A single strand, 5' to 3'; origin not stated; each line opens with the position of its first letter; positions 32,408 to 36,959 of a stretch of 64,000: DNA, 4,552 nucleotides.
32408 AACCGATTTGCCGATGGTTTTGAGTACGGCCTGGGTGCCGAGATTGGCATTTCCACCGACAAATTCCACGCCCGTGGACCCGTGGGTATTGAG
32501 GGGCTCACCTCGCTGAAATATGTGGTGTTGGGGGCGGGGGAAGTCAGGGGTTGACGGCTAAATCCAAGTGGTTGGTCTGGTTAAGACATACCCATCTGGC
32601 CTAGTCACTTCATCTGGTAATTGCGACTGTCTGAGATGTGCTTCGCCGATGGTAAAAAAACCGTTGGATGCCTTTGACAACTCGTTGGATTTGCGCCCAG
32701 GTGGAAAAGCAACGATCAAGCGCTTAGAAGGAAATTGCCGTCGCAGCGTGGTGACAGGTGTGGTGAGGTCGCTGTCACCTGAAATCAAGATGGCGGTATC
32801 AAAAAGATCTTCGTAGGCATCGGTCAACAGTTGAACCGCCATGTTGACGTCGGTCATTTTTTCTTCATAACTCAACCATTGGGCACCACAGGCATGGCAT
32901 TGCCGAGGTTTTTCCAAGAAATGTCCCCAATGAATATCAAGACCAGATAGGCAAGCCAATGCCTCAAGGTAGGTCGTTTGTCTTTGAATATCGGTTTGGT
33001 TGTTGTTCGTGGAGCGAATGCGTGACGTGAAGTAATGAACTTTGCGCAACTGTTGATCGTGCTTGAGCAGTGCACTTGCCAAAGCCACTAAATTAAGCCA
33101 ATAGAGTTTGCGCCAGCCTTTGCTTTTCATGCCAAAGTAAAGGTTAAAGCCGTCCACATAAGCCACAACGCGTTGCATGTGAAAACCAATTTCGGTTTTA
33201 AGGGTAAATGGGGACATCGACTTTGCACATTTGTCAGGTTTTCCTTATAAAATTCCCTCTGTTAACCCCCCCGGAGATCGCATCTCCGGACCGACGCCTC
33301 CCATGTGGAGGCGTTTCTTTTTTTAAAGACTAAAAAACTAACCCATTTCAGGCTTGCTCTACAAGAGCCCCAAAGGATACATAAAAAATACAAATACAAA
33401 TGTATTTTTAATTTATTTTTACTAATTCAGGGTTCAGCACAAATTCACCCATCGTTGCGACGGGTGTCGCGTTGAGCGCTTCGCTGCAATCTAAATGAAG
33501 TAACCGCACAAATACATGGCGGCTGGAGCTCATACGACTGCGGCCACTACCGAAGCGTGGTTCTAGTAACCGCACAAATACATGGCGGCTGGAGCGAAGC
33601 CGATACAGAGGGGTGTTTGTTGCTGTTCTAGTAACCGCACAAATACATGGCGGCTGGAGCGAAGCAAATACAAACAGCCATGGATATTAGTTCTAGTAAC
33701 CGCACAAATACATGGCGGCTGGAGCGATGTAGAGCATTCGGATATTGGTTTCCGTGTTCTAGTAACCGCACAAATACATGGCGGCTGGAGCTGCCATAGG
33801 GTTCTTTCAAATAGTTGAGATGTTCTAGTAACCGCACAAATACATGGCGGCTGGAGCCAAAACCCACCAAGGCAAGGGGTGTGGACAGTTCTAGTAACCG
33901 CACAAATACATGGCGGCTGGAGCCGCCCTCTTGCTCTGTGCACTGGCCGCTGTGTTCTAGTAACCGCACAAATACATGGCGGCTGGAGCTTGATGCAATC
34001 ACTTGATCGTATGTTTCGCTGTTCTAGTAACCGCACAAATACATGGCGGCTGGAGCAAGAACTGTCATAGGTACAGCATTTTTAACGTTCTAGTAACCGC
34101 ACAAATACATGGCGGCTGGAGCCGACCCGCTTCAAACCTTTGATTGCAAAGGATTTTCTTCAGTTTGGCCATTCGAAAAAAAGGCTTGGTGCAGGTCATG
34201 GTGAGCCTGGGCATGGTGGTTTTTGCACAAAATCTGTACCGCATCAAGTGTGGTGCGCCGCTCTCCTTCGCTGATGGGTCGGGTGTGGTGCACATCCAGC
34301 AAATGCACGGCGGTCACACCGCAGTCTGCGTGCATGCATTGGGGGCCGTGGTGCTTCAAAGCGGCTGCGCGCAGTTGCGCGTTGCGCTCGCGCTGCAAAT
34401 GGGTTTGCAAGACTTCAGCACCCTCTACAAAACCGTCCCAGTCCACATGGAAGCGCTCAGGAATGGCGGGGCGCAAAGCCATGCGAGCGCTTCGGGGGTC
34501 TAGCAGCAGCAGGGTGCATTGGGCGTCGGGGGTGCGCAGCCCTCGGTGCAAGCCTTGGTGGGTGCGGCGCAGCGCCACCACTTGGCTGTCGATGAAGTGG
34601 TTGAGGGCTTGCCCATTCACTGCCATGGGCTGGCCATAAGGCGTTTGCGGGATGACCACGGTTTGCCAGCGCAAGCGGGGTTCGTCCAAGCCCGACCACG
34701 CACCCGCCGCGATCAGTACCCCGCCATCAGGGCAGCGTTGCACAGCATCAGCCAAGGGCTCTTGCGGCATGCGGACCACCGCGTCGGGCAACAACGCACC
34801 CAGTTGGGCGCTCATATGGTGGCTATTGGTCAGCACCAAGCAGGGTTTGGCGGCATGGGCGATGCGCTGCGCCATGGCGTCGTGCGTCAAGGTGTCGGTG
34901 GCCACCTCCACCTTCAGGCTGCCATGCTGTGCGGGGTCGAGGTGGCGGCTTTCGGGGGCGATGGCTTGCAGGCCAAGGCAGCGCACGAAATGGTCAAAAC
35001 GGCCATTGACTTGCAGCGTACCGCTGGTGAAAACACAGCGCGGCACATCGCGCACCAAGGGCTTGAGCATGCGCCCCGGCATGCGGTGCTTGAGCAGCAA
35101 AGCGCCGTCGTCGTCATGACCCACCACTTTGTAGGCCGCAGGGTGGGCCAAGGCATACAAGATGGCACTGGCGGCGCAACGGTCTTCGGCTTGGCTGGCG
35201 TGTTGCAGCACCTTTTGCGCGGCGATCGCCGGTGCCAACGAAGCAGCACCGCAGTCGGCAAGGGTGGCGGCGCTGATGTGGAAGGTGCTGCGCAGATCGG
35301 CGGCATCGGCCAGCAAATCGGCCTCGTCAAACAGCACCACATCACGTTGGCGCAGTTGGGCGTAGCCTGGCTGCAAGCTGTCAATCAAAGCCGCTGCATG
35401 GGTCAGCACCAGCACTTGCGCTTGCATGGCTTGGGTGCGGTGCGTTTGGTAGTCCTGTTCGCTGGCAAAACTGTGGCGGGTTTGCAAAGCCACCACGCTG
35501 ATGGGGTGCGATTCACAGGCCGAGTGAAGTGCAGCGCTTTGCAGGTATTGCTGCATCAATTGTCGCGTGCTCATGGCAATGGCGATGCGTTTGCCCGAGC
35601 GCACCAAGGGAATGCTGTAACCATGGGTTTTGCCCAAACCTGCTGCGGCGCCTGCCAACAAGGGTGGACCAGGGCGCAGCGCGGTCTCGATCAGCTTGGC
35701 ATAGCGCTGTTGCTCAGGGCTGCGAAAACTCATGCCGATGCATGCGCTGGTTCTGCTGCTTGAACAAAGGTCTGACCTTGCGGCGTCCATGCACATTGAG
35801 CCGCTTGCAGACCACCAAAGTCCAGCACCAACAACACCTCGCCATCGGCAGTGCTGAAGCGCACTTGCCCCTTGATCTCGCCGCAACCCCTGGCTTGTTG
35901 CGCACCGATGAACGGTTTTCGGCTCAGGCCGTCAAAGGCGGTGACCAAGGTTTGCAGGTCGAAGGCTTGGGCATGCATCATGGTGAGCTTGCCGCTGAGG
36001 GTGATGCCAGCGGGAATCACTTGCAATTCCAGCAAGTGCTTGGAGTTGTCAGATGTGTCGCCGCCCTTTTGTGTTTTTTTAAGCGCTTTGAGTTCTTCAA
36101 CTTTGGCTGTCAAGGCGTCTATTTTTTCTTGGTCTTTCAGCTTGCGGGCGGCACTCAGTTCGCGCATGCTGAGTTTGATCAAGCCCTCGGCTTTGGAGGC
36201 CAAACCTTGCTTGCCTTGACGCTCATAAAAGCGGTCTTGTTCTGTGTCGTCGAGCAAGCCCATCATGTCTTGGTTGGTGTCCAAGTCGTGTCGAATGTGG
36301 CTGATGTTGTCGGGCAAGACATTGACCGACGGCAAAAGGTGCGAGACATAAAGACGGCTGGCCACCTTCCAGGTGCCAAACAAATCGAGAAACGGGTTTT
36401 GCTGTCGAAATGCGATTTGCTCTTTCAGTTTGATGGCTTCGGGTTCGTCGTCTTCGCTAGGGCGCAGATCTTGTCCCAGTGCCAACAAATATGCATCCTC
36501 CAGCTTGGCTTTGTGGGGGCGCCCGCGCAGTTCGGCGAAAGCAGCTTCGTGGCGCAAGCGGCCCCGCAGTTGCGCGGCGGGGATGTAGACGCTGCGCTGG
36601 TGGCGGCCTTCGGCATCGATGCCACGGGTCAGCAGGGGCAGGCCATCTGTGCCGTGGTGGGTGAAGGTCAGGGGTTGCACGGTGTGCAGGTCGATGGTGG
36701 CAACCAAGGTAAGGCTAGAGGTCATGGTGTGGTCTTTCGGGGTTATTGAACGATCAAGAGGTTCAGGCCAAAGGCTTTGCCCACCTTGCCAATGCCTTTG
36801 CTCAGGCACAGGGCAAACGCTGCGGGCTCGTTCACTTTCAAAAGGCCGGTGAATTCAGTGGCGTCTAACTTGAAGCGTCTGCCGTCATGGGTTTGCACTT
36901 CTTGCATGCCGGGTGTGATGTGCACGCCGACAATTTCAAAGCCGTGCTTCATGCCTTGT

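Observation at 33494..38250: Compact chromosomal type IV-A-like CRISPR system with a DinG-HNH helicase-nuclease fusion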

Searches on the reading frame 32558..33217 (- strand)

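Call 3: search_protein_families(library=pfam, proteins=[window:32558-33217:-], max_evalue=0.1)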
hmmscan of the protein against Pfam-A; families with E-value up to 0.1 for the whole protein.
window:32558-33217:- (219 aa): 1 family
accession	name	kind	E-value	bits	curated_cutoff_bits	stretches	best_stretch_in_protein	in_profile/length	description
PF01936.24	NYN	-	2.1e-11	44.9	24.2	1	17-190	2-144/145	NYN domain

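Call 4: search_protein_families(library=ncbifam, proteins=[window:32558-33217:-], max_evalue=0.1)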
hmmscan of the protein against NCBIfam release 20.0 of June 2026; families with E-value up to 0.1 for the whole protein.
window:32558-33217:- (219 aa): 0 families

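Call 5: search_protein_families(library=padloc, proteins=[window:32558-33217:-], max_evalue=0.1)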
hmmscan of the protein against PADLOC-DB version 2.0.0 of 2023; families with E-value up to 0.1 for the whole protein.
window:32558-33217:- (219 aa): 2 families
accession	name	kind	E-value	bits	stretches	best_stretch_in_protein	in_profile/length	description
PDLC04163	HEC-09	-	3.3e-94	312.3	1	14-218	1-202/203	-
PDLC01154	NYN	-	0.04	11.3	0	123-161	232-268/310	"LabA-like protein, NYN family nuclease"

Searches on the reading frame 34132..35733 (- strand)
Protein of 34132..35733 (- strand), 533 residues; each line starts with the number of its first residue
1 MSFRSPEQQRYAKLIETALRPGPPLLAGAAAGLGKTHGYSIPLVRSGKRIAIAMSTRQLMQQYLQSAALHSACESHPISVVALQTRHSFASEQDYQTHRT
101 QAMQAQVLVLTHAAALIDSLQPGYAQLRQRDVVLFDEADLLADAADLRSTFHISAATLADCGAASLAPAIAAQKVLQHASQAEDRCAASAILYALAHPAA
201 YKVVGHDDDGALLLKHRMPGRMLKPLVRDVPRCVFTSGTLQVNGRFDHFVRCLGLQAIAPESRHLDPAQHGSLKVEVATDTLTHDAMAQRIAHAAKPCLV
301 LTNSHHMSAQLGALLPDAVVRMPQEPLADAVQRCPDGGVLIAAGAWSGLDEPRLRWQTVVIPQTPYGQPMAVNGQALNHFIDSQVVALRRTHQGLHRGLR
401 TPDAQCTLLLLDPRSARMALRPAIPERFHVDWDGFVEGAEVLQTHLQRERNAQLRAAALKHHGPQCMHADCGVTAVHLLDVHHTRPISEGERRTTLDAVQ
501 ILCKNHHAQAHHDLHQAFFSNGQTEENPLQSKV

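Call 3: search_protein_families(library=pfam, proteins=[window:34132-35733:-], max_evalue=0.1)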
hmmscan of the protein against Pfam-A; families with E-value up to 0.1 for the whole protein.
window:34132-35733:- (533 aa): 2 families
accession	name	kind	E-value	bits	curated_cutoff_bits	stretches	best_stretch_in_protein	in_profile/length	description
PF00270.35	DEAD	-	3.1e-09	37.2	26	1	14-146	7-133/167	DEAD/DEAH box helicase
PF13307.12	Helicase_C_2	-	0.0005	20.6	25.3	1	334-427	60-166/170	Helicase C-terminal domain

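Call 4: search_protein_families(library=ncbifam, proteins=[window:34132-35733:-], max_evalue=0.1)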
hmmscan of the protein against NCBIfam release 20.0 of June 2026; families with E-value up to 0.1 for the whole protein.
window:34132-35733:- (533 aa): 6 families
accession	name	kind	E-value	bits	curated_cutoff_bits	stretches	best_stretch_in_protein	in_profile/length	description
NF053712.1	repair_DEAH_YoaA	equivalog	2.4e-17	62.9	680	2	6-65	21-80/630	DNA repair helicase YoaA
TIGR01407.1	dinG_rel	hypoth_equivalog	2e-12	46.2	547.7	2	6-65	248-310/889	putative DnaQ family exonuclease/DinG family helicase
NF005981.0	PRK08074.1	equivalog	3e-11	42.1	789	3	85-159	412-485/931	ATP-dependent DNA helicase DinG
NF005569.0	PRK07246.1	equivalog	4.7e-08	31.8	794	1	6-65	248-309/820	bifunctional DnaQ family exonuclease/ATP-dependent helicase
TIGR03117.2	cas_csf4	equivalog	5e-07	28.3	400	1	5-96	130-225/800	type IV CRISPR-associated DEAD/DEAH-box helicase Csf4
NF008729.0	PRK11747.1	equivalog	0.041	12.3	598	0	225-258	457-490/703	ATP-dependent DNA helicase DinG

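Call 5: search_protein_families(library=padloc, proteins=[window:34132-35733:-], max_evalue=0.1)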
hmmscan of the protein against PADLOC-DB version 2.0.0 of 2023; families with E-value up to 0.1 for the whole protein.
window:34132-35733:- (533 aa): 5 families
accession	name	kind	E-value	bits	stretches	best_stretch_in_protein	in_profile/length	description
PDLC01731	typeIV_DinG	-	2.3e-40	136.9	2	15-276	34-308/526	Csf4_2_IVA1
PDLC01729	typeIV_DinG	-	4.2e-33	113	3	212-432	352-647/666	Csf4_0_IVA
PDLC01439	typeIV_DinG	-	2.9e-28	96.9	3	217-425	324-553/575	CAS-IV-A; associated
PDLC01321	typeIV_DinG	-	9.4e-09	32.6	2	7-93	1-90/559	CAS-IV-A; associated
PDLC01007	typeIV_DinG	-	3.4e-07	27.3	1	7-99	1-99/676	CRISPR type AFERR-associated DEAD/DEAH-box helicase Csf4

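Call 10: find_homologous_proteins(query=window:34132-35733:-)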
Query window:34132-35733:- (533 aa): 127 proteins with E <= 0.001 among 8000 candidates; the best 120 are listed.
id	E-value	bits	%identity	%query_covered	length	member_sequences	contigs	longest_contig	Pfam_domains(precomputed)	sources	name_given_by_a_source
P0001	0.0e+0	1065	90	100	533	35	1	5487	PF00270.36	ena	-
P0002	1.6e-245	834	72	99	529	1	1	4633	PF00270.36,PF13307.13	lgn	-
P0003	5.6e-244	829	71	100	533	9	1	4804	PF00270.36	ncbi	-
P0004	2.1e-243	827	73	99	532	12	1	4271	PF00270.36,PF13307.13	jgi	jgi:Rad3-related DNA helicase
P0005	4.1e-242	822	72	100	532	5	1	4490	PF00270.36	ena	-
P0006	1.5e-239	814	70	99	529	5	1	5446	PF00270.36,PF13307.13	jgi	jgi:Rad3-related DNA helicase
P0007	1.1e-236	805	70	99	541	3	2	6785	PF00270.36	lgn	-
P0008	2.0e-235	800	70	99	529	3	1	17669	PF00270.36,PF13307.13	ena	-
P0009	6.7e-234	795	71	96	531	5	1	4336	PF00270.36,PF13307.13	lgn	-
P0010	7.5e-234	795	70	97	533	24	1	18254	PF00270.36,PF13307.13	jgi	jgi:Rad3-related DNA helicase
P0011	1.0e-232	791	70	96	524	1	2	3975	PF00270.36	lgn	-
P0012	3.9e-231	786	70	96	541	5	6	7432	PF00270.36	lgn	-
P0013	7.8e-231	785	70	97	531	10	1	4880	PF00270.36,PF13307.13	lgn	-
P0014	1.3e-230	785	66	100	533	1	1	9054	PF00270.36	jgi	jgi:Rad3-related DNA helicase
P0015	3.9e-230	783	69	96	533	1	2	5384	PF00270.36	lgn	-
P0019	3.0e-227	773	69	95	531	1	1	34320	PF00270.36,PF13307.13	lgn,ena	-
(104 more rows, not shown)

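Call 13: find_related_loci(query=window:34132-35733:-, collection=genome_contigs, flank=8000)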
Query window:34132-35733:- (533 aa) in genome_contigs; peptide patterns used: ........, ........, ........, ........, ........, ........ (x = any residue, [..] = any of these).
121 stretches matched a pattern, but none encodes a relative of the query by tblastn (E <= 1e-3).

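Call 19: find_related_loci(query=A1, collection=genome_contigs, flank=8000)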
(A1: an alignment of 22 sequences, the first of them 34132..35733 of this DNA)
Query A1 (533 aa) in genome_contigs; peptide patterns used: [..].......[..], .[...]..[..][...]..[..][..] (x = any residue, [..] = any of these).
66 stretches matched a pattern; 8 encode a relative of the query (tblastn E <= 1e-3); 8 distinct loci.
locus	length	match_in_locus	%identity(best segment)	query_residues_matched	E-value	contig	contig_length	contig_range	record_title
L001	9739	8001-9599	66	1-533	0e+0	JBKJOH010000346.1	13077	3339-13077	MAG: Polaromonas sp. isolate ant_bin.403 k117_4884763, whole genome shotgun sequence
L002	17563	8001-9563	67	1-521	0e+0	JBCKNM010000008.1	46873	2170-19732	Polaromonas sp. isolate SLM_MC1B_24-A05 Node_8_length_46873_cov_63.319473, whole genome shotgun sequence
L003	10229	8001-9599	66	1-533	0e+0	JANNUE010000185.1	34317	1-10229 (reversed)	MAG: Betaproteobacteria bacterium isolate SOY_30_metabat_257 SOY_30_k141_1536843, whole genome shotgun sequence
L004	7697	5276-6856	66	7-533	0e+0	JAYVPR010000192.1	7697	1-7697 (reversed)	MAG: Polaromonas sp. isolate GL72_DN_metabinner_61 GL72_DN_metabinner_61_191, whole genome shotgun sequence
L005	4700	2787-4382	64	1-532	0e+0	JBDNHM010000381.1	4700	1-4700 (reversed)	MAG: Burkholderiaceae bacterium isolate concoct.266.ELB k141_1174296, whole genome shotgun sequence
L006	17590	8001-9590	64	1-528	0e+0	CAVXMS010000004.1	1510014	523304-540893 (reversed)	MAG: uncultured beta proteobacterium isolate MFD02832.bin.1.25 genome assembly, contig: contig_8986, whole genome shotgu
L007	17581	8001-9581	63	1-527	0e+0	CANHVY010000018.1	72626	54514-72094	MAG: Burkholderiales bacterium isolate RE-27jun17-24 genome assembly, contig: RE-27jun17-C144, whole genome shotgun sequ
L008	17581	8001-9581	61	1-525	5e-180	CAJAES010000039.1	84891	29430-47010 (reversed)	MAG: uncultured beta proteobacterium isolate Loc080925-4-5m_bin-0717 genome assembly, contig: bin-0717:039/129, whole ge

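Call 20: search_dna_similar(query=window:34132-35733:-, collection=plasmids, mode=protein, max_rows=30)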
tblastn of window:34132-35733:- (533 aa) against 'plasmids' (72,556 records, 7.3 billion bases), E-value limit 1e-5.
No match.

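Call 66: find_encoding_contigs(protein=P0001, flank=10000, max_places=4)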
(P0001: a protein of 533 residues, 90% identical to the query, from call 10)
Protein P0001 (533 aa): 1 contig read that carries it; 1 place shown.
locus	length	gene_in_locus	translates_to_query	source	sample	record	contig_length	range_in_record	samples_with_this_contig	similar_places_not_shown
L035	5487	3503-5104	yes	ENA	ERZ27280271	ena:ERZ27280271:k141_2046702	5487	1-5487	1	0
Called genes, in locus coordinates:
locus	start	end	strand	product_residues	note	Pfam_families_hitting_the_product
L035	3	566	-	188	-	?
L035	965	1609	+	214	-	PF27782:Csf3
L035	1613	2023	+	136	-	-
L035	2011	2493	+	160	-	PF08798:CRISPR_assoc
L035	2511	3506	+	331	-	-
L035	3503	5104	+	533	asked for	PF00270:DEAD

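Call 67: find_encoding_contigs(protein=P0019, flank=10000, max_places=3)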
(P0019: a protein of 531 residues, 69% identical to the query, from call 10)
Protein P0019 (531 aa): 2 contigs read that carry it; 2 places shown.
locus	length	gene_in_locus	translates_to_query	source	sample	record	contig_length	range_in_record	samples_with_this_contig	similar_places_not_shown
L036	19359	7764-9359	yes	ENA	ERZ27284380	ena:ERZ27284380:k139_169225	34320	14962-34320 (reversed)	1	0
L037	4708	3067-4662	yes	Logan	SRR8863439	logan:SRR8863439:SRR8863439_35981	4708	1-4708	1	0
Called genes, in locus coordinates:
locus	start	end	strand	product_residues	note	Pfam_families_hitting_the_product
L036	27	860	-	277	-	PF13276:HTH_21, PF00665:rve, PF13683:rve_3, PF13333:rve_2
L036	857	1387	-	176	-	PF01527:HTH_Tnp_1 (faint), PF13384:HTH_23 (weak), PF13518:HTH_28, PF13551:HTH_29 (weak), PF13565:HTH_32 (faint), PF13518:HTH_28 (weak)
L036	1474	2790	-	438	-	PF02403:Seryl_tRNA_N, PF00587:tRNA-synt_2b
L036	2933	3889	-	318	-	PF02401:LYTB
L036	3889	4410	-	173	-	PF00254:FKBP_C (weak)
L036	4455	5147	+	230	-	PF20582:UPF0758_N, PF04002:RadC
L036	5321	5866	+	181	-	PF27782:Csf3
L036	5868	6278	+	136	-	-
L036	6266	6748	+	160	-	PF08798:CRISPR_assoc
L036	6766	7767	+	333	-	PF03787:RAMPs (weak)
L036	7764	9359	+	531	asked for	PF00270:DEAD, PF13307:Helicase_C_2 (weak)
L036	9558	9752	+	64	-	-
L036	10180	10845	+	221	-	PF01713:Smr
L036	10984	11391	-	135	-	PF01152:Bac_globin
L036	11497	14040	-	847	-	PF02687:FtsX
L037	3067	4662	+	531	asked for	PF00270:DEAD, PF13307:Helicase_C_2 (weak)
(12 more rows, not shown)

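Call 69: predict_structure(alignment_id=A1)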
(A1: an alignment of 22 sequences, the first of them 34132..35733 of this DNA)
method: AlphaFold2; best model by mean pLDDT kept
length: 533 residues; sequences in the alignment: 22
mean_pLDDT: 78.4   pTM: 0.69
mean pLDDT of the five models: 78.4, 78.3, 76.6, 76.3, 67.7
residues with pLDDT >= 90: 166; 70-90: 238; 50-70: 72; < 50: 57
segments of 3 or more residues with pLDDT < 50: 145-147, 367-383, 434-450, 488-492, 519-533
pLDDT, mean of each block of 10 residues (from residue 1): 80 94 91 82 93 87 86 85 89 92 96 87 90 90 57 90 92 93 85 81 81 76 89 89 74 87 82 82 92 93 86 94 83 91 66 82 61 37 57 67 80 74 68 39 35 77 90 88 65 67 86 61 34 29
secondary structure, 60 per line:
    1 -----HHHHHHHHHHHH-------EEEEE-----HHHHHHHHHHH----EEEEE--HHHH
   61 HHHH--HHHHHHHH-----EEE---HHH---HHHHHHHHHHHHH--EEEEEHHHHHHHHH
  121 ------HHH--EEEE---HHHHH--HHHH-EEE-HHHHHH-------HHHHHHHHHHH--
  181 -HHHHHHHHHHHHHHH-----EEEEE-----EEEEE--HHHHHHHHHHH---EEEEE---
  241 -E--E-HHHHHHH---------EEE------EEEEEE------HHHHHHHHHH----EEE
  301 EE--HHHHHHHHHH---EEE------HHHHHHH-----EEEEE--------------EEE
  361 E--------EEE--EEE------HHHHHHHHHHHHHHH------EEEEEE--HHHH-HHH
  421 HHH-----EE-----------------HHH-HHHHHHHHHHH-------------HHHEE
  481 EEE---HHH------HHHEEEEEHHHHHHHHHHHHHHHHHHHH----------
elements in order: H6-17 E25-29 H35-45 E50-54 H57-64 H67-74 E80-82 H92-104 E107-111 H112-120 E132-135 H139-143 H146-149 E151-153 H155-160 H168-178 H182-196 E202-206 E212-216 H219-229 E233-237 H247-253 E263-265 E272-277 H284-293 E298-302 H305-314 E318-320 H327-333 E339-343 E358-361 E370-372 E375-377 H384-398 E405-410 H413-416 H418-423 H452-462 E479-483 E499-503 H504-523

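Call 73: fold_search(model_id=the predicted structure, library=pdb)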
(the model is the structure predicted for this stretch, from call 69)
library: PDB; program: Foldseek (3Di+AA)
matches with E <= 10: 1317; with E <= 0.001: 579
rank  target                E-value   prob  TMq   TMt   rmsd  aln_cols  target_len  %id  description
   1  8s35_M                7.9e-20  1.00  0.54  0.47   8.7       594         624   18  DNA-bound Type IV-A3 CRISPR effector in complex with DinG helicase from K. pneumoniae (state I) (released 2024-11-06)
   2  8s36_M                1.6e-15  1.00  0.51  0.53   7.4       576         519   17  DNA-bound Type IV-A3 CRISPR effector in complex with DinG helicase from K. pneumoniae (state II) (released 2024-11-06)
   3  3crv                  1.9e-15  1.00  0.53  0.52   7.7       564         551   15  XPD_Helicase (released 2008-06-10)
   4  8v44                  2.1e-15  1.00  0.48  0.45   8.3       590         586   14  N-terminal truncation of CRISPR-associated DinG (released 2024-01-17)
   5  8e2w                  3.1e-15  1.00  0.51  0.46   8.1       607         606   13  Structure of CRISPR-Associated DinG (released 2023-06-21)
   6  7xf0_A                3.2e-15  1.00  0.50  0.46   7.8       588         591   14  Crystal strucutre of CasDinG in complex with ATP (released 2023-07-26)
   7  6fws_B                8.3e-15  1.00  0.57  0.46   8.2       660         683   14  Structure of DinG in complex with ssDNA and ADPBeF (released 2018-12-19)
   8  7xex_C                1.1e-14  1.00  0.50  0.45   7.2       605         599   13  Crystal strucutre of apoCasDinG (released 2023-07-26)
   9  7xex_A                1.3e-14  1.00  0.50  0.47   7.9       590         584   13  Crystal strucutre of apoCasDinG (released 2023-07-26)
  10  7xf0_B                2.7e-14  1.00  0.51  0.46   7.4       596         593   13  Crystal strucutre of CasDinG in complex with ATP (released 2023-07-26)
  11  9kqh_A                3.2e-14  1.00  0.56  0.42   6.6       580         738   13  Crystal structure of Finegoldia magna DinG in complex with ssDNA and ADPNP (released 2025-12-03)
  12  3crw                  4.7e-14  1.00  0.47  0.51   8.2       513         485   14  XPD_APO (released 2008-06-10)
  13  7xf0_C                5.2e-14  1.00  0.51  0.47   7.2       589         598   14  Crystal strucutre of CasDinG in complex with ATP (released 2023-07-26)
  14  6fws_A                1.0e-13  1.00  0.59  0.47   7.6       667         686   14  Structure of DinG in complex with ssDNA and ADPBeF (released 2018-12-19)
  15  6fwr_A                1.3e-13  1.00  0.58  0.46   7.1       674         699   14  Structure of DinG in complex with ssDNA (released 2018-12-19)
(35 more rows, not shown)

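Call 80: search_dna_similar(query=window:34132-35733:-, collection=phages, mode=protein, max_rows=10)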
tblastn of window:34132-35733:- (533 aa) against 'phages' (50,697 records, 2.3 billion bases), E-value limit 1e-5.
No match.

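Call 81: find_related_loci(query=A1, collection=viral_contigs, flank=6000)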
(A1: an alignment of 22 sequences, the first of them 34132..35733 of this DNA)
Query A1 (533 aa) in viral_contigs; peptide patterns used: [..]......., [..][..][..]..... (x = any residue, [..] = any of these).
51 stretches matched a pattern, but none encodes a relative of the query by tblastn (E <= 1e-3).

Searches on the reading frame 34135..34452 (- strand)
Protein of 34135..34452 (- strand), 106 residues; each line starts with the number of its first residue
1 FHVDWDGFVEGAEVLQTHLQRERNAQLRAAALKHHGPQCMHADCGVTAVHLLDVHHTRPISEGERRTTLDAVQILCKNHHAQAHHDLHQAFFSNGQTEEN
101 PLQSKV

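Call 6: search_protein_families(library=pfam, proteins=[window:34135-34452:-], max_evalue=10)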
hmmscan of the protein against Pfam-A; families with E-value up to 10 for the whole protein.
seq(106 aa): 2 families
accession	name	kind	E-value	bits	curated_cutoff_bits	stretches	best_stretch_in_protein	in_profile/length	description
PF01844.29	HNH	-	0.016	15.8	21.4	1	44-85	4-46/47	HNH endonuclease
PF21431.3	Col-Pyo_DNase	-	0.12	13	27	1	32-84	72-123/124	Colicin/Pyocin-S2, DNase domain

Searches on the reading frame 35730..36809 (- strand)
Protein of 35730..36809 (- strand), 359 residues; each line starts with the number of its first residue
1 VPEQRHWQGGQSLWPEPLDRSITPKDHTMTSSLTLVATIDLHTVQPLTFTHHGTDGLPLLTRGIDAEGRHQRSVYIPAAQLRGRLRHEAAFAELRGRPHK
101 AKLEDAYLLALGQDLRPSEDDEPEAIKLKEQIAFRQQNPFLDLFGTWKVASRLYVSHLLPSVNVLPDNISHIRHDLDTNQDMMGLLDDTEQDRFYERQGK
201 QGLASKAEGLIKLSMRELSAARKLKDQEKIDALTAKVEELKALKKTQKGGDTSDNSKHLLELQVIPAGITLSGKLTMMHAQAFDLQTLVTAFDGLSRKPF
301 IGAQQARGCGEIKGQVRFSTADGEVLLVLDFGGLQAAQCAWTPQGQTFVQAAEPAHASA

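Call 3: search_protein_families(library=pfam, proteins=[window:35730-36809:-], max_evalue=0.1)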
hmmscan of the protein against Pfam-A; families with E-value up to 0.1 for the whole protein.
window:35730-36809:- (359 aa): 1 family
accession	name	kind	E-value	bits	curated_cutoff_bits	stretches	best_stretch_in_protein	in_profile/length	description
PF03787.20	RAMPs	-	5.9e-05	24.1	22.1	1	68-312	25-188/189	RAMP superfamily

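Call 4: search_protein_families(library=ncbifam, proteins=[window:35730-36809:-], max_evalue=0.1)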
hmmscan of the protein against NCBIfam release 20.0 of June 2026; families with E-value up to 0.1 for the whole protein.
window:35730-36809:- (359 aa): 1 family
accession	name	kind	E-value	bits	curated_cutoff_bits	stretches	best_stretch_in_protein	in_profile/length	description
TIGR03115.2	cas7_csf2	equivalog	1.1e-05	24.8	130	1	65-356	41-334/346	type IV CRISPR-associated protein Csf2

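Call 5: search_protein_families(library=padloc, proteins=[window:35730-36809:-], max_evalue=0.1)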
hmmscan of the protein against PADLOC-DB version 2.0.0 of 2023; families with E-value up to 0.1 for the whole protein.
window:35730-36809:- (359 aa): 8 families
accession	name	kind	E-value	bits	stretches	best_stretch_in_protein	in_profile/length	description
PDLC01724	typeIV_Cas7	-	3.4e-32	110.4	1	42-318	11-278/329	Csf2_0_IV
PDLC01725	typeIV_Cas7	-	5.9e-12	43.6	1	109-341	2-238/263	Csf2_1_IVA3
PDLC01552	typeIV_Cas7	-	7.6e-10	36.6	1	76-321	45-247/272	CAS-IV-A; effector_G7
PDLC01004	typeIV_Cas7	-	2.6e-09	34.8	1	65-324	38-261/289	Cas_effector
PDLC01442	Csm3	-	1.6e-07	29.4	1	70-313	41-179/208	"CAS-III-A,CAS-III-D; effector_G7"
PDLC01319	typeIV_Cas7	-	5.8e-07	27.4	1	75-313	47-261/291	CAS-IV-A; effector_G7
PDLC01003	typeIV_Cas7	-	3.5e-05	21.4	1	66-313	47-293/344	CRISPR type IV/AFERR-associated protein Csf2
PDLC01572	typeIV_Cas7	-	0.00017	18.9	1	250-317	182-250/280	CAS-IV-A; effector_G7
